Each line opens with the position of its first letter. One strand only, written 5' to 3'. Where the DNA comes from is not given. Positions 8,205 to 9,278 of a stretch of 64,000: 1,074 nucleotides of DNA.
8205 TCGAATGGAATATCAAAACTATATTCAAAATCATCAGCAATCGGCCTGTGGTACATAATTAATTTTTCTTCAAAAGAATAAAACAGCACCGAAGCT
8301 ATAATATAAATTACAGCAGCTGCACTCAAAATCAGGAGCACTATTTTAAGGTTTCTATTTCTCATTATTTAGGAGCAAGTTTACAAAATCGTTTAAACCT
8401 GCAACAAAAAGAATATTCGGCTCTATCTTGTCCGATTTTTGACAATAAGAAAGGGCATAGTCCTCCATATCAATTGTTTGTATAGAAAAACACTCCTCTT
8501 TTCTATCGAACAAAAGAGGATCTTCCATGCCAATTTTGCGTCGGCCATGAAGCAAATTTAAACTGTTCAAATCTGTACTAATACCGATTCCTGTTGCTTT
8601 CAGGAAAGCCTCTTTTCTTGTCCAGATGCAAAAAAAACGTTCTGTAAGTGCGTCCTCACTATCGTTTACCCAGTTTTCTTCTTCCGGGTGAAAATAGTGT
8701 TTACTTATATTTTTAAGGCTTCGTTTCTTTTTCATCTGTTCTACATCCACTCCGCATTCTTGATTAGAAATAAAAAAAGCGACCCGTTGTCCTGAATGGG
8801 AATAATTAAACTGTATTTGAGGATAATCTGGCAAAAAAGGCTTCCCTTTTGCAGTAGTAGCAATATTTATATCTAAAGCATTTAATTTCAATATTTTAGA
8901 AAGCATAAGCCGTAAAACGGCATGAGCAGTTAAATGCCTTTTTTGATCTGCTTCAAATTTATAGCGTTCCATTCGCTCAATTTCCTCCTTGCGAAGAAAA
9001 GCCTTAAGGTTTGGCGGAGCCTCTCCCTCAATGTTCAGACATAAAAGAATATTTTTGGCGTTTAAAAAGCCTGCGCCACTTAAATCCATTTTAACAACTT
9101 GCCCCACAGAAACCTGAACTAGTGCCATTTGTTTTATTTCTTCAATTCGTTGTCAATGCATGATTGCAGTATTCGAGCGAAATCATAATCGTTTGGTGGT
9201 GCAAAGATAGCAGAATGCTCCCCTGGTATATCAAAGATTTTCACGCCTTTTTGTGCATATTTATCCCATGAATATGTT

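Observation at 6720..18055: Self-contained four-gene NRPS operon (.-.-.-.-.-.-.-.-TE, PPTase, membrane hydrolase, formyltransferase-fold protein) between housekeeping genes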

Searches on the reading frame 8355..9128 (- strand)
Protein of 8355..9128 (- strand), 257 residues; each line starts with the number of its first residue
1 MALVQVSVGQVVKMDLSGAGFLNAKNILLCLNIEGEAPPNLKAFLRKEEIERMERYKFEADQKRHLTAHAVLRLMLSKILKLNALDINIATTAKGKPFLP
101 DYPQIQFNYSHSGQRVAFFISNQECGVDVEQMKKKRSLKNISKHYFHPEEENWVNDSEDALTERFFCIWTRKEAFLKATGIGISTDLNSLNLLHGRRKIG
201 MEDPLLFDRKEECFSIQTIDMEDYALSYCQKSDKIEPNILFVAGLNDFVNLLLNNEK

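Call 3: search_protein_families(library=pfam, proteins=[window:8355-9128:-], max_evalue=0.01)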
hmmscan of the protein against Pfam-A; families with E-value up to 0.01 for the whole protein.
window:8355-9128:- (257 aa): 2 families
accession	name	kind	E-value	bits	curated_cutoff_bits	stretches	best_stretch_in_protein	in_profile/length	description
PF01648.25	ACPS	-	1.7e-16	60.7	25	1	125-229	2-111/111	4'-phosphopantetheinyl transferase superfamily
PF22624.1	AASDHPPT_N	-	4.7e-13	49.7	27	1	43-117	15-94/100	4'-phosphopantetheinyl transferase, N-terminal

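Call 8: search_protein_families(library=ncbifam, proteins=[window:8355-9128:-], max_evalue=0.01)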
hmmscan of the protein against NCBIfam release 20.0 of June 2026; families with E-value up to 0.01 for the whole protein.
window:8355-9128:- (257 aa): 7 families
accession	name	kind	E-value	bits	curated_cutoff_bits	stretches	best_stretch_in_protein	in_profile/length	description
NF042922.1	4PPT_HetI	equivalog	1.2e-25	90.3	370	1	40-185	35-185/235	4'-phosphopantetheinyl transferase HetI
NF047349.1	4PPT_AusB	equivalog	1.1e-22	80.5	225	1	52-194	28-163/205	aureusimine biosynthesis 4'-phosphopantetheinyl transferase AusB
NF007676.0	PRK10351.1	equivalog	1.7e-16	60.4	174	1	73-180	38-144/195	4'-phosphopantetheinyl transferase AcpT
TIGR00556.1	pantethn_trn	domain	2.1e-07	31.1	45.35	1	123-185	3-70/128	phosphopantetheine--protein transferase domain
NF007604.0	PRK10251.1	equivalog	0.0008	19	169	1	97-191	81-173/209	enterobactin synthase subunit EntD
NF011253.0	PRK14659.1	equivalog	0.0069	17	156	0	142-227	28-115/123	holo-[acyl-carrier-protein] synthase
NF011250.0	PRK14656.1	equivalog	0.0071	16.4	175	0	142-219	27-103/126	holo-[acyl-carrier-protein] synthase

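Call 33: list_cluster_members(proteins=[window:8355-9128:-, window:7544-8365:-, window:6720-7547:-, window:19247-19921:-, window:4634-6142:-, window:2563-4101:-, window:20125-20916:+])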
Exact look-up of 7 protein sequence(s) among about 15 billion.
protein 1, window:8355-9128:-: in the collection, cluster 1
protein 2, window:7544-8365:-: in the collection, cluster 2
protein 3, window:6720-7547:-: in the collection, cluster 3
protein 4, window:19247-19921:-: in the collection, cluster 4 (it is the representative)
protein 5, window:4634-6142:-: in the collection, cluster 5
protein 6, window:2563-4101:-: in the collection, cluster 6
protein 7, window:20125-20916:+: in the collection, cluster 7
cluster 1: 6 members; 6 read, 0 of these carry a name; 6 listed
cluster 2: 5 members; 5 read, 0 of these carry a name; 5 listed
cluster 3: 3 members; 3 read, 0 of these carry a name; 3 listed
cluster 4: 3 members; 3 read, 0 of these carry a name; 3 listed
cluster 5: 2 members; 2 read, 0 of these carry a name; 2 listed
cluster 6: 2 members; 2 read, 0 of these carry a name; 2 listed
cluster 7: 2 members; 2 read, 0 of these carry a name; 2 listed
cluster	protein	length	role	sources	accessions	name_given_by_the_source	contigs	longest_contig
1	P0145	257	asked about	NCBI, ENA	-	-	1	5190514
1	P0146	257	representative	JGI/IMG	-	-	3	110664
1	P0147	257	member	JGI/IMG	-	-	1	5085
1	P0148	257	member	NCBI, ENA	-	-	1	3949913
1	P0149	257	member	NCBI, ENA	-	-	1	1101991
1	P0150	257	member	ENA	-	-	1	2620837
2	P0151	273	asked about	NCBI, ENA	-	-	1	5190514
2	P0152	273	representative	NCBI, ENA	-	-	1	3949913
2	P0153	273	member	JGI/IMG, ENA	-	-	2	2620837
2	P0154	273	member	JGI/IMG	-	-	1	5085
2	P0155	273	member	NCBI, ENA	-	-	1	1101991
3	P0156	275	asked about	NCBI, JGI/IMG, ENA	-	-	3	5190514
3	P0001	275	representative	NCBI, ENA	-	-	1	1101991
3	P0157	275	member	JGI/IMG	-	-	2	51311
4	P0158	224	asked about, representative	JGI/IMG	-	-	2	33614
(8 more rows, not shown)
